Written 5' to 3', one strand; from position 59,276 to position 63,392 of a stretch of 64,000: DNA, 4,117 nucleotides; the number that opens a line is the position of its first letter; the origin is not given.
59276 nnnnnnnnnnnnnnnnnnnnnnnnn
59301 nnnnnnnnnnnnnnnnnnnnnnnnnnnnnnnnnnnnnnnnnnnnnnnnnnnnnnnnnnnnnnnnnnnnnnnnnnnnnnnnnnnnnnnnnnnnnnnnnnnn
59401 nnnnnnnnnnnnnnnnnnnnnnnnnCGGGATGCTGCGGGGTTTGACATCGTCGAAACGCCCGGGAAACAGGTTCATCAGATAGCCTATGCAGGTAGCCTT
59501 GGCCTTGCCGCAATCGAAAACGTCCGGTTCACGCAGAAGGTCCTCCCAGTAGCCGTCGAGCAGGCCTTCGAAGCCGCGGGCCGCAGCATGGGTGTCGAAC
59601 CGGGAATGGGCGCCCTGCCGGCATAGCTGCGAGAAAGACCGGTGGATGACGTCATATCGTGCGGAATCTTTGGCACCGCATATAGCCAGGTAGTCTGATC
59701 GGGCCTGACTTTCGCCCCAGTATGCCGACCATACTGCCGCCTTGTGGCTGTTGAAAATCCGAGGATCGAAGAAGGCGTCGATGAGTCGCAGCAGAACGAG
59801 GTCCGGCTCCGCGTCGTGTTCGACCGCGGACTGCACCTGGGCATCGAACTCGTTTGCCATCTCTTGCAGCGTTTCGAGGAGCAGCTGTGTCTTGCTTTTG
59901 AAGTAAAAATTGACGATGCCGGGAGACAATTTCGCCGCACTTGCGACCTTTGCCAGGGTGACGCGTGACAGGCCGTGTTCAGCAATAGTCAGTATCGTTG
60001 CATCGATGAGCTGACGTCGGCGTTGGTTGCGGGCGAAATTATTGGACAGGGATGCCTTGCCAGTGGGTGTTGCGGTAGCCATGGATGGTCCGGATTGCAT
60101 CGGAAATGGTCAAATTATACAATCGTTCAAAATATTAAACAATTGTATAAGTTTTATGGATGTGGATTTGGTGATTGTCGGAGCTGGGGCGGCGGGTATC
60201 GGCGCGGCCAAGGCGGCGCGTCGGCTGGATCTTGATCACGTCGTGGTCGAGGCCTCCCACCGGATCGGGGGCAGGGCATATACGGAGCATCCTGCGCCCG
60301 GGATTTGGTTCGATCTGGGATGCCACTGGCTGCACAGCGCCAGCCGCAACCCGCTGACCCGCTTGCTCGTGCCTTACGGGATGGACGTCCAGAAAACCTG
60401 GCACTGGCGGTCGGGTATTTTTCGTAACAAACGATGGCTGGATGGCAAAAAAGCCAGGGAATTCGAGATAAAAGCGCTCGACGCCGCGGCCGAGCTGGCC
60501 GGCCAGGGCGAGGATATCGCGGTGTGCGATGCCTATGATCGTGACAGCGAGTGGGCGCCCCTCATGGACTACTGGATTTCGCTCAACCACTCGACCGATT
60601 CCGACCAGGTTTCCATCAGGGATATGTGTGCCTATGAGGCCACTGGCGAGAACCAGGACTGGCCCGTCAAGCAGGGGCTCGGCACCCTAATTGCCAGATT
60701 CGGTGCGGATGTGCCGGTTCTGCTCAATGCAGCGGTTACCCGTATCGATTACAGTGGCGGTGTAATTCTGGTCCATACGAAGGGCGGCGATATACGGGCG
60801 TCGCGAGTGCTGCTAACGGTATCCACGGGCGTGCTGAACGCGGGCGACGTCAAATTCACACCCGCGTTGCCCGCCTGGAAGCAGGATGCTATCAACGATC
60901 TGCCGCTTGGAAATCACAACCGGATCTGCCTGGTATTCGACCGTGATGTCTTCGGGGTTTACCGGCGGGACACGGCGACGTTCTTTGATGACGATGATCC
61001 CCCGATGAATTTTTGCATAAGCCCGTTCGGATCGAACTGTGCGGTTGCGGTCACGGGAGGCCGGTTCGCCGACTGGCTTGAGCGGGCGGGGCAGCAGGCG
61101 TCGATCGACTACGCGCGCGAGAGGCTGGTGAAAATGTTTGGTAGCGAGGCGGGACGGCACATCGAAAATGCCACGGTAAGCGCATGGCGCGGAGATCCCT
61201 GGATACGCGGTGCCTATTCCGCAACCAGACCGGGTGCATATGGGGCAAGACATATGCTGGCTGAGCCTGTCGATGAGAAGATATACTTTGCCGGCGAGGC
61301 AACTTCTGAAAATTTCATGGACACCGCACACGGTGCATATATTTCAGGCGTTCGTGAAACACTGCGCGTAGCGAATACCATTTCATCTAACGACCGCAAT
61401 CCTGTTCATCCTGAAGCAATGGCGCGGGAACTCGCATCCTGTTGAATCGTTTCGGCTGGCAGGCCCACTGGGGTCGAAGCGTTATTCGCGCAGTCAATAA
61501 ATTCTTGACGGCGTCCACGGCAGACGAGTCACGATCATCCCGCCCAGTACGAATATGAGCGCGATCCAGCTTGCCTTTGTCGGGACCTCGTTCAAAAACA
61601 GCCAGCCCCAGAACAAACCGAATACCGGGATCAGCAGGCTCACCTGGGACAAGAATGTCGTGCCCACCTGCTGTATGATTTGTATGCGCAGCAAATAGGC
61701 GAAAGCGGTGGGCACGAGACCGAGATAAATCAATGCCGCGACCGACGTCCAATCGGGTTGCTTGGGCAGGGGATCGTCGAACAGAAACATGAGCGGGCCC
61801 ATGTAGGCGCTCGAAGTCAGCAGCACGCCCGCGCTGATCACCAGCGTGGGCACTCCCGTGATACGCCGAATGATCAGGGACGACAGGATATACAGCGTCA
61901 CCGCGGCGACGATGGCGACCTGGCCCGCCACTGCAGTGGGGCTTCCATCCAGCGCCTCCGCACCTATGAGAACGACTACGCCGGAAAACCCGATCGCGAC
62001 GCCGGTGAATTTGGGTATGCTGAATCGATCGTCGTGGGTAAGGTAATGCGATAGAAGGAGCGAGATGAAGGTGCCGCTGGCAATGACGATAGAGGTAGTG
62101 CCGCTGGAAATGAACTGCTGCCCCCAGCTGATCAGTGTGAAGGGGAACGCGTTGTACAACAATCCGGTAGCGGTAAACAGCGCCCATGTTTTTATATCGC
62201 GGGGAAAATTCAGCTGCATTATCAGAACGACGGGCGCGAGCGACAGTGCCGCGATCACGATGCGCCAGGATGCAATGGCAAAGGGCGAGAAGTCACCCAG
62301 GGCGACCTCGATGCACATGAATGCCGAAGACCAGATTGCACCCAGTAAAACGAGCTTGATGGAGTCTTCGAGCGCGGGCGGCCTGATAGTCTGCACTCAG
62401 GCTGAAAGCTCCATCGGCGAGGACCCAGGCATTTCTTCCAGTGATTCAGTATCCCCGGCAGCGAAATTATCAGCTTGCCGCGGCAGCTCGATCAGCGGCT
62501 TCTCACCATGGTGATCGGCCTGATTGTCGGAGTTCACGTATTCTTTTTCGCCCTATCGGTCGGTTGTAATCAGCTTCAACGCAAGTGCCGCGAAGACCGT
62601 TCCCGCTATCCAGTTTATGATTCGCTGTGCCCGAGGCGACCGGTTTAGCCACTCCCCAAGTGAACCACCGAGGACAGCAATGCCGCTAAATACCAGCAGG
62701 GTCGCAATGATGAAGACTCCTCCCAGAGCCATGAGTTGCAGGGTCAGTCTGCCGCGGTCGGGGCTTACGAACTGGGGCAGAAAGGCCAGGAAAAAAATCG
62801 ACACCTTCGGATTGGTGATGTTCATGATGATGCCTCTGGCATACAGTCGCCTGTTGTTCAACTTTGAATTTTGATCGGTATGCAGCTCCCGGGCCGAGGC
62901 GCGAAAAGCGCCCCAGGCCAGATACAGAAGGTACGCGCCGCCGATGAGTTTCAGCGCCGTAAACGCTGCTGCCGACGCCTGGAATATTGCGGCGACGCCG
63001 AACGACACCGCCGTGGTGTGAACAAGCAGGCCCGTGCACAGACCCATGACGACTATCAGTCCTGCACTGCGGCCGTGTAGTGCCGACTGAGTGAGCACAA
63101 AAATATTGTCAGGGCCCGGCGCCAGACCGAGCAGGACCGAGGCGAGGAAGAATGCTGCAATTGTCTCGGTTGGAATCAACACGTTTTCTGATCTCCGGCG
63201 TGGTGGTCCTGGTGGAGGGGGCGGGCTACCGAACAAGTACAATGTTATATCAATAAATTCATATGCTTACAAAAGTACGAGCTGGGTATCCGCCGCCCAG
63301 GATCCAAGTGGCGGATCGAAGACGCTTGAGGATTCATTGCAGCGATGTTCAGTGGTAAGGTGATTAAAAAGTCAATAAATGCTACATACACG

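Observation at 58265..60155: Single ORF fusing a full TetR regulator to a full Rieske oxygenase alpha subunit, with a palindromic operator candidate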

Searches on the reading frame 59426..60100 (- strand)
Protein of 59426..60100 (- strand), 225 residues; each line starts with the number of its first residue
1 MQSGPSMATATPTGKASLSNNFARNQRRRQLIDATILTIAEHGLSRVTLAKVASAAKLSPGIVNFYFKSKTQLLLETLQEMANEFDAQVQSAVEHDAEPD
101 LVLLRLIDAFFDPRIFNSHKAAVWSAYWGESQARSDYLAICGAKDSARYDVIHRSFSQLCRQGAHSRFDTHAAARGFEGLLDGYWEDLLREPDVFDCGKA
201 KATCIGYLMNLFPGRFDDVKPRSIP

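Call 31: search_protein_representatives(protein=window:59426-60100:-)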
Query: 225 residues. Proteins with E-value up to 0.001 (for the whole library): 2882; up to 1e-10: 544; up to 1e-30: 66. The best 150 are listed.
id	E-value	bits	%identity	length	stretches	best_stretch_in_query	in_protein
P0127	7.5e-48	179.5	54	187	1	23-189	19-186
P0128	7.3e-45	169.7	47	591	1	24-215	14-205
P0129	1.5e-43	165.4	43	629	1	11-215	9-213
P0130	2.5e-43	164.7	40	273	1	18-222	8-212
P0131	7.3e-43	163.2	45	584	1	25-217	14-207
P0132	2.0e-42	161.8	44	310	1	15-214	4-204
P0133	2.5e-40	154.9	40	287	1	24-217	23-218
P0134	5.3e-40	153.9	40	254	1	5-217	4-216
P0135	5.4e-40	153.8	42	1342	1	17-218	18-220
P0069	2.2e-39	151.8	39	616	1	17-218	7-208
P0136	4.2e-39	150.9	46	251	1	26-216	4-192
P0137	5.4e-39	150.6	43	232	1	14-216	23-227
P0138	1.6e-38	149.0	44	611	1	26-217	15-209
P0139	8.0e-37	143.5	38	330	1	9-216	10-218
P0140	1.5e-36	142.6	38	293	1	9-220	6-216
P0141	1.5e-36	142.6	35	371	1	19-224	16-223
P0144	2.4e-36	141.9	39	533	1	23-218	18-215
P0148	4.5e-36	141.0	38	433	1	18-216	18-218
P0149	5.0e-36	140.9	38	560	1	23-217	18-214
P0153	3.1e-35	138.3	38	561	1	21-218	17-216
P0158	2.3e-34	135.4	36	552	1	19-222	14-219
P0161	4.6e-34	134.4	38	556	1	18-217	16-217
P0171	1.5e-32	129.5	35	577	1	13-217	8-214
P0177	8.6e-32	127.0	35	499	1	23-219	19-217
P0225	6.8e-28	114.3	40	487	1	22-217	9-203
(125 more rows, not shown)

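Call 32: search_protein_families(library=pfam, proteins=[P0135, P0144, P0149, P0153, P0158, P0141, P0148, P0177, P0225, P0132], max_evalue=0.0001)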
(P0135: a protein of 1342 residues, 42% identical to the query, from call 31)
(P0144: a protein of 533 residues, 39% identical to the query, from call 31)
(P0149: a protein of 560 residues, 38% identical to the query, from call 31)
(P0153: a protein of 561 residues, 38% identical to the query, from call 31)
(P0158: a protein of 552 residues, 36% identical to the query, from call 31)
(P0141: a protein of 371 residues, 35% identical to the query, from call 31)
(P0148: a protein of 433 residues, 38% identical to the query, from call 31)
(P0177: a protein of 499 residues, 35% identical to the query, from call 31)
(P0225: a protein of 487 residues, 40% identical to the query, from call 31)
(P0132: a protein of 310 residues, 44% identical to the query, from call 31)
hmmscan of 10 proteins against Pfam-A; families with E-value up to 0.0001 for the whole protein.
P0135 (1342 aa): 11 families
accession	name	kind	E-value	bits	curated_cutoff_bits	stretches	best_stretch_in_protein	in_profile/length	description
PF00005.33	ABC_tran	-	1e-43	149.7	25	2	538-668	1-119/137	ABC transporter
PF00664.28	ABC_membrane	-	2.6e-24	86.8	28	1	914-1078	108-272/274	ABC transporter transmembrane region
PF00355.32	Rieske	-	5e-21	74.8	20.3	1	266-354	1-86/88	Rieske [2Fe-2S] domain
PF13977.11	TetR_C_6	-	1.5e-18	67.5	27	1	104-214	4-114/115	BetI-type transcriptional repressor, C-terminal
PF00440.29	TetR_N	-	4.7e-11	42.7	24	1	32-76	1-45/47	Bacterial regulatory proteins, tetR family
PF13555.12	AAA_29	-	2.6e-09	37.1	27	0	1142-1170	12-40/61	P-loop containing region of AAA domain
PF13191.12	AAA_16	-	8.5e-07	30.1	32.6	0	553-600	29-71/167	AAA ATPase domain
PF13401.12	AAA_22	-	1.7e-06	28.8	27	0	553-584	10-42/130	AAA domain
PF13604.12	AAA_30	-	9.9e-06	25.8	27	0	1153-1184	19-50/191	AAA domain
PF13476.12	AAA_23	-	1.2e-05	26.5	27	0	1143-1169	11-36/201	AAA domain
PF00848.25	Ring_hydroxyl_A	-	1.9e-05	25.1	24.9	1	416-443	15-42/208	Ring hydroxylating alpha subunit (catalytic domain)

P0144 (533 aa): 3 families
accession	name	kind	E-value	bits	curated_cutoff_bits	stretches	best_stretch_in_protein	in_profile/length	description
PF13977.11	TetR_C_6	-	2.2e-11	44.4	27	1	99-209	5-114/115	BetI-type transcriptional repressor, C-terminal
PF00440.29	TetR_N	-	3.1e-05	24.1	24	1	27-71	2-46/47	Bacterial regulatory proteins, tetR family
PF00355.32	Rieske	-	6.6e-05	23.2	20.3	0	250-323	5-76/88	Rieske [2Fe-2S] domain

P0149 (560 aa): 3 families
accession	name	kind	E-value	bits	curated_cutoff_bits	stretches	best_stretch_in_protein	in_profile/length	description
PF00355.32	Rieske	-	1.2e-10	41.6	20.3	1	245-323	2-77/88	Rieske [2Fe-2S] domain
PF13977.11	TetR_C_6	-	3.9e-10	40.4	27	1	95-209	1-114/115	BetI-type transcriptional repressor, C-terminal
PF00440.29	TetR_N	-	7.1e-05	22.9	24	0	27-70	2-45/47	Bacterial regulatory proteins, tetR family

P0153 (561 aa): 4 families
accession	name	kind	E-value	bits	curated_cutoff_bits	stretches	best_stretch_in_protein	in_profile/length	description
PF13977.11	TetR_C_6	-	1.7e-13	51.2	27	1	96-210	1-114/115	BetI-type transcriptional repressor, C-terminal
PF00355.32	Rieske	-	8.2e-10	38.9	20.3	1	256-332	2-75/88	Rieske [2Fe-2S] domain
PF00848.25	Ring_hydroxyl_A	-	3.1e-07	31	24.9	0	445-534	95-186/208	Ring hydroxylating alpha subunit (catalytic domain)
PF00440.29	TetR_N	-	3.6e-05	23.9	24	1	28-72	2-46/47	Bacterial regulatory proteins, tetR family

P0158 (552 aa): 4 families
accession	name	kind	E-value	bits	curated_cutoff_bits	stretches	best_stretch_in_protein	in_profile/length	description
PF13977.11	TetR_C_6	-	3.3e-11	43.8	27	1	96-209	2-114/115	BetI-type transcriptional repressor, C-terminal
PF00848.25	Ring_hydroxyl_A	-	9.7e-08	32.6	24.9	1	449-550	98-207/208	Ring hydroxylating alpha subunit (catalytic domain)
PF00355.32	Rieske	-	2.3e-05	24.6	20.3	1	251-328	2-76/88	Rieske [2Fe-2S] domain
PF00440.29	TetR_N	-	2.6e-05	24.3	24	1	27-71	2-46/47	Bacterial regulatory proteins, tetR family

P0141 (371 aa): 2 families
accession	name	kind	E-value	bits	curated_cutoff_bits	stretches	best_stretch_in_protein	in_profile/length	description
PF13977.11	TetR_C_6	-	5.9e-13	49.4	27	1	98-211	2-114/115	BetI-type transcriptional repressor, C-terminal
PF00440.29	TetR_N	-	7.4e-07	29.3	24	1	31-74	4-47/47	Bacterial regulatory proteins, tetR family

P0148 (433 aa): 3 families
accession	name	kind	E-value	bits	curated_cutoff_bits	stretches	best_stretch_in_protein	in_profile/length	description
PF13977.11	TetR_C_6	-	3.3e-11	43.8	27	1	103-214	4-114/115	BetI-type transcriptional repressor, C-terminal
PF00355.32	Rieske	-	4.4e-10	39.8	20.3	1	250-330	2-79/88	Rieske [2Fe-2S] domain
PF00440.29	TetR_N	-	8.4e-05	22.7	24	0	32-76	2-46/47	Bacterial regulatory proteins, tetR family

P0177 (499 aa): 3 families
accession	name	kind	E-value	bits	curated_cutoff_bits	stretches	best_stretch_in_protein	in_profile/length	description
PF13977.11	TetR_C_6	-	1.4e-13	51.5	27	1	99-210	4-114/115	BetI-type transcriptional repressor, C-terminal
PF00355.32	Rieske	-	2.8e-09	37.2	20.3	1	247-324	1-76/88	Rieske [2Fe-2S] domain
PF00440.29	TetR_N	-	1e-05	25.6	24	1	28-73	2-47/47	Bacterial regulatory proteins, tetR family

P0225 (487 aa): 4 families
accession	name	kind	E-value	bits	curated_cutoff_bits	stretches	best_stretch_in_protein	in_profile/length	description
PF00355.32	Rieske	-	2.5e-20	72.6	20.3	1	259-344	2-84/88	Rieske [2Fe-2S] domain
PF13977.11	TetR_C_6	-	7.6e-16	58.8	27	1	87-196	1-112/115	BetI-type transcriptional repressor, C-terminal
PF00440.29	TetR_N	-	1.4e-10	41.2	24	1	18-64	1-47/47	Bacterial regulatory proteins, tetR family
PF00848.25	Ring_hydroxyl_A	-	7.2e-09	36.3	24.9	1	407-485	14-98/208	Ring hydroxylating alpha subunit (catalytic domain)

P0132 (310 aa): 2 families
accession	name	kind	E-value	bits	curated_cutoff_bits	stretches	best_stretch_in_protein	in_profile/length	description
PF13977.11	TetR_C_6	-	1.8e-13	51.1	27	1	91-202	3-114/115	BetI-type transcriptional repressor, C-terminal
PF00440.29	TetR_N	-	2.2e-10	40.6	24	1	21-65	1-45/47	Bacterial regulatory proteins, tetR family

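Call 62: find_encoding_contigs(protein=P0153, flank=8000, max_places=2)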
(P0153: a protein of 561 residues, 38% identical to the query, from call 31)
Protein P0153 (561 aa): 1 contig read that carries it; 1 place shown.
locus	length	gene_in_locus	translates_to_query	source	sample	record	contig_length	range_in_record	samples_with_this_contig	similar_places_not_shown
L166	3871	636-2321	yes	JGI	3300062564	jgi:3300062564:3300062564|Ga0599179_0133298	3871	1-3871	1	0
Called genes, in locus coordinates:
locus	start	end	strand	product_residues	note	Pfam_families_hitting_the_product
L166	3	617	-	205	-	?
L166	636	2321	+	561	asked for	PF13977:TetR_C_6, PF00355:Rieske, PF00848:Ring_hydroxyl_A (faint)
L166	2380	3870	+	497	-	?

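Call 63: find_encoding_contigs(protein=P0171, flank=8000, max_places=2)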
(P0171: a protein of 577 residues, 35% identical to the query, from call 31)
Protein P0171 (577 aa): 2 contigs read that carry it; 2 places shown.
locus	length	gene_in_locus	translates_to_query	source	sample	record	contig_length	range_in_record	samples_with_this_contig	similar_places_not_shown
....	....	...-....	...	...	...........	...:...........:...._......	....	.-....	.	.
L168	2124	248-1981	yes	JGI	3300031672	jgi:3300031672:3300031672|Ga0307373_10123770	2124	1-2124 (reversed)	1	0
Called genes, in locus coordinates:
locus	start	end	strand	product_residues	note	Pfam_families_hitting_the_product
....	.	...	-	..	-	?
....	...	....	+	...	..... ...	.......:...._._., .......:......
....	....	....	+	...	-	?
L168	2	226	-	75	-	?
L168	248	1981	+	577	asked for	PF13977:TetR_C_6, PF00355:Rieske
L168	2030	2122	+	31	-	?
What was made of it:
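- Tried and rejected: Context of the degenerate subfamily: two of three look-ups gave contigs too short to use (calls 62 and 63).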

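Call 64: find_encoding_contigs(protein=P0161, flank=8000, max_places=2)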
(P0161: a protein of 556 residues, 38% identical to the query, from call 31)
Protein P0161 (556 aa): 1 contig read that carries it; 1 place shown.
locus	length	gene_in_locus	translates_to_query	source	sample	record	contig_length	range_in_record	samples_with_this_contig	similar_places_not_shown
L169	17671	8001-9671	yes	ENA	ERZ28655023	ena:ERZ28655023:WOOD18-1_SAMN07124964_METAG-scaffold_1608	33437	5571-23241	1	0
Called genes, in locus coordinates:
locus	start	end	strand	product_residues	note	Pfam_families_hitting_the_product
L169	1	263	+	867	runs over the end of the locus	PF07715:Plug, PF00593:TonB_dep_Rec_b-barrel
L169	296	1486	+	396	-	PF00355:Rieske, PF00848:Ring_hydroxyl_A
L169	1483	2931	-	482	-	PF00144:Beta-lactamase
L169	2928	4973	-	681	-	PF07969:Amidohydro_3, PF01979:Amidohydro_1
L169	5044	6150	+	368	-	PF01547:SBP_bac_1, PF13416:SBP_bac_8, PF13343:SBP_bac_6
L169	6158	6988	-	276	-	PF00528:BPD_transp_1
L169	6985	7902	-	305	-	PF00528:BPD_transp_1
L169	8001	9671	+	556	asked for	PF13977:TetR_C_6, PF00355:Rieske, PF00848:Ring_hydroxyl_A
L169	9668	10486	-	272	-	PF13623:SurA_N_2 (faint), PF13616:Rotamase_3, PF13145:Rotamase_2, PF00639:Rotamase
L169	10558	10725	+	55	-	-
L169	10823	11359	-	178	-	PF04279:IspA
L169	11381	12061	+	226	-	PF01300:Sua5_yciO_yrdC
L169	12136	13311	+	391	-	PF00579:tRNA-synt_1b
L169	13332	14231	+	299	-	PF02616:SMC_ScpA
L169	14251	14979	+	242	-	PF04079:SMC_ScpB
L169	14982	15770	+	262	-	PF01479:S4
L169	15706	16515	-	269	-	PF23441:SDR (weak), PF00106:adh_short, PF08659:KR, PF13561:adh_short_C2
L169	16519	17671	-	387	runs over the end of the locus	PF02646:RmuC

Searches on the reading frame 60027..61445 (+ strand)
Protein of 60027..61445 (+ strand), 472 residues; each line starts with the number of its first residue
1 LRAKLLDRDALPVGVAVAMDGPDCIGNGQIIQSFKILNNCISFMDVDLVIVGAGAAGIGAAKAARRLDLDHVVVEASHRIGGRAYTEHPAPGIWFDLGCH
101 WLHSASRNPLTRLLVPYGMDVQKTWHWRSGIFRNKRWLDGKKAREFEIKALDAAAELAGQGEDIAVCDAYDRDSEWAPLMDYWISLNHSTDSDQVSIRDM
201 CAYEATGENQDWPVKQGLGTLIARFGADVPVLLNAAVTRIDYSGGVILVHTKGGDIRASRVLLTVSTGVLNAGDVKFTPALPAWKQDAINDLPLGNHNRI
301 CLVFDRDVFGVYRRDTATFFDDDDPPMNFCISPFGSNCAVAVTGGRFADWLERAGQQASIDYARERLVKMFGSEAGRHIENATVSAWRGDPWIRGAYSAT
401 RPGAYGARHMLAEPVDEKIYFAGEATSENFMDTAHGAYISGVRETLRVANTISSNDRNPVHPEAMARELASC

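Call 3: search_protein_families(library=pfam, proteins=[window:60027-61445:+], max_evalue=0.01)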
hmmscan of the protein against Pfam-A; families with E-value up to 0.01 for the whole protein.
window:60027-61445:+ (472 aa): 11 families
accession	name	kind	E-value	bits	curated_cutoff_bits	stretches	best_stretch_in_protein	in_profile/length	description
PF01593.30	Amino_oxidase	-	1.4e-46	160.1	19.8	2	195-444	181-438/443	Flavin containing amine oxidoreductase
PF13450.12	NAD_binding_8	-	8.5e-14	52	21.9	1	50-111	1-62/68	NAD(P)-binding Rossmann-like domain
PF13738.12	Pyr_redox_3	-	2.5e-07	30.7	30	1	49-80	1-32/305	Pyridine nucleotide-disulphide oxidoreductase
PF07992.20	Pyr_redox_2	-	3.7e-07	30.3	26.1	1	47-80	2-31/291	Pyridine nucleotide-disulphide oxidoreductase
PF12831.13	FAD_oxidored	-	2.9e-06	27.3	27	1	47-84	1-38/416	FAD dependent oxidoreductase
PF01946.23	Thi4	-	2.3e-05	24.2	26.2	1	37-84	9-57/235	Thi4 family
PF00890.30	FAD_binding_2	-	0.00099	18.8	20.4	1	47-83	1-37/414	FAD binding domain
PF01266.30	DAO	-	0.0011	19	27.9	0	47-389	1-309/353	FAD dependent oxidoreductase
PF13454.12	NAD_binding_9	-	0.0012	19.3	21.8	0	49-94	1-50/155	FAD-NAD(P)-binding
PF00070.33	Pyr_redox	-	0.002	19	22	0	48-84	2-37/82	Pyridine nucleotide-disulphide oxidoreductase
PF03486.20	HI0933_like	-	0.01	15.8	50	0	47-81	2-36/244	HI0933-like protein Rossmann domain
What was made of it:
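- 60156..61445 (+): Divergent flavin amine oxidase gene (429 aa from ATG 60156), the probable co-regulated target. PF01593, 160 bits (call 3).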

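Call 4: search_protein_families(library=ncbifam, proteins=[window:60027-61445:+], max_evalue=0.01)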
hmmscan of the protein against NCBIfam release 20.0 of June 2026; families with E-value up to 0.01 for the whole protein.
window:60027-61445:+ (472 aa): 28 families (the best 25 are shown)
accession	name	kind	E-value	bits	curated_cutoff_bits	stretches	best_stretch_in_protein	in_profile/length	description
TIGR03467.1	HpnE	equivalog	7.3e-08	32.1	283.05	1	49-118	2-71/430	hydroxysqualene dehydroxylase HpnE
TIGR02731.1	phytoene_desat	equivalog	1.3e-06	27.4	569.4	1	48-135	2-88/453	15-cis-phytoene desaturase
TIGR00031.1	UDP-GALP_mutase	equivalog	1.5e-05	24.1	303.75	1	47-107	3-64/378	UDP-galactopyranose mutase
NF005548.0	PRK07208.1-4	equivalog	2.6e-05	23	389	1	47-105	5-62/488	hypothetical protein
TIGR00562.1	proto_IX_ox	equivalog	3.8e-05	22.4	97.85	1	47-114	4-71/470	protoporphyrinogen oxidase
NF004789.0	PRK06134.1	subfamily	4e-05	22.4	747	1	44-83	11-50/581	FAD-dependent oxidoreductase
NF005882.1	PRK07843.1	equivalog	5.5e-05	21.8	788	1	46-95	2-49/547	3-oxosteroid 1-dehydrogenase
NF009478.0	PRK12844.1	equivalog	6.3e-05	21.5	789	1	45-83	8-46/559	3-ketosteroid-delta-1-dehydrogenase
NF009473.0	PRK12835.1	subfamily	9.9e-05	21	837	1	45-84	11-50/585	FAD-binding protein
NF005560.0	PRK07233.1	equivalog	0.00018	20.5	252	0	48-84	3-39/435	hypothetical protein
TIGR02734.1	crtI_fam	subfamily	0.00022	20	238.1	1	49-102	2-54/504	phytoene desaturase family protein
NF009477.0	PRK12843.1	equivalog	0.00024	19.7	758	1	45-95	16-64/578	FAD-dependent oxidoreductase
NF053717.1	VnlPnlRedVprA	equivalog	0.00026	20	600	1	46-84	7-45/481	vinyl phenol reductase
TIGR01372.1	soxA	subfamily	0.00028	18.8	1164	1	45-86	168-209/996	sarcosine oxidase subunit alpha family protein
TIGR00292.1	TIGR00292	equivalog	0.00035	19.9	148.3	1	38-83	14-59/254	sulfide-dependent adenosine diphosphate thiazole synthase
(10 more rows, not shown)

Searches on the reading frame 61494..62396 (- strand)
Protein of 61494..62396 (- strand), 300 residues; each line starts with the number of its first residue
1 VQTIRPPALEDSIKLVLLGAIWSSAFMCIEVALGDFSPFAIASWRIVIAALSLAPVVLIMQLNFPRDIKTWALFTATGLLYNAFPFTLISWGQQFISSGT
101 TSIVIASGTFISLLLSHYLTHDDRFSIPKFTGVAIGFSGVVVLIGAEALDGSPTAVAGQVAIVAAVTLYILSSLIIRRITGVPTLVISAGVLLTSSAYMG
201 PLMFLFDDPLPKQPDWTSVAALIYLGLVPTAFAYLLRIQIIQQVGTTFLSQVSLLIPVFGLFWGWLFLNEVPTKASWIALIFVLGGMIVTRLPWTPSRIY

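Call 3: search_protein_families(library=pfam, proteins=[window:61494-62396:-], max_evalue=0.01)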
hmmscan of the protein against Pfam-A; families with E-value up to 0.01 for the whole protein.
window:61494-62396:- (300 aa): 1 family
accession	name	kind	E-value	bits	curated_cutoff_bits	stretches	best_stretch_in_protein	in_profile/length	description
PF00892.27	EamA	-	2.2e-32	112.6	28.2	2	15-144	7-134/135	EamA-like transporter family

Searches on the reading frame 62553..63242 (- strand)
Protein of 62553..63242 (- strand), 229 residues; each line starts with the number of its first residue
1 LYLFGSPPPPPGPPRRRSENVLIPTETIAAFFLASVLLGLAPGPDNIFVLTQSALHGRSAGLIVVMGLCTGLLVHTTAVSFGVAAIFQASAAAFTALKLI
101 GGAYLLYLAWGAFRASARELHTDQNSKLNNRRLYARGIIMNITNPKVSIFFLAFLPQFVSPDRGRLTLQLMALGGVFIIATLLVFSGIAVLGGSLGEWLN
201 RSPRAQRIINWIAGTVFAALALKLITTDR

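Call 3: search_protein_families(library=pfam, proteins=[window:62553-63242:-], max_evalue=0.01)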
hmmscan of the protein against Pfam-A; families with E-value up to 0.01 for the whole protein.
window:62553-63242:- (229 aa): 2 families
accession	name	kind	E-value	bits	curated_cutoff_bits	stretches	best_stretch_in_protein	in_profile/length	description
PF01810.24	LysE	-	2.7e-39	135.1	25.6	1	38-226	3-191/193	LysE type translocator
PF03741.22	TerC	-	0.00015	22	27.8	1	39-134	7-98/178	Integral membrane protein TerC family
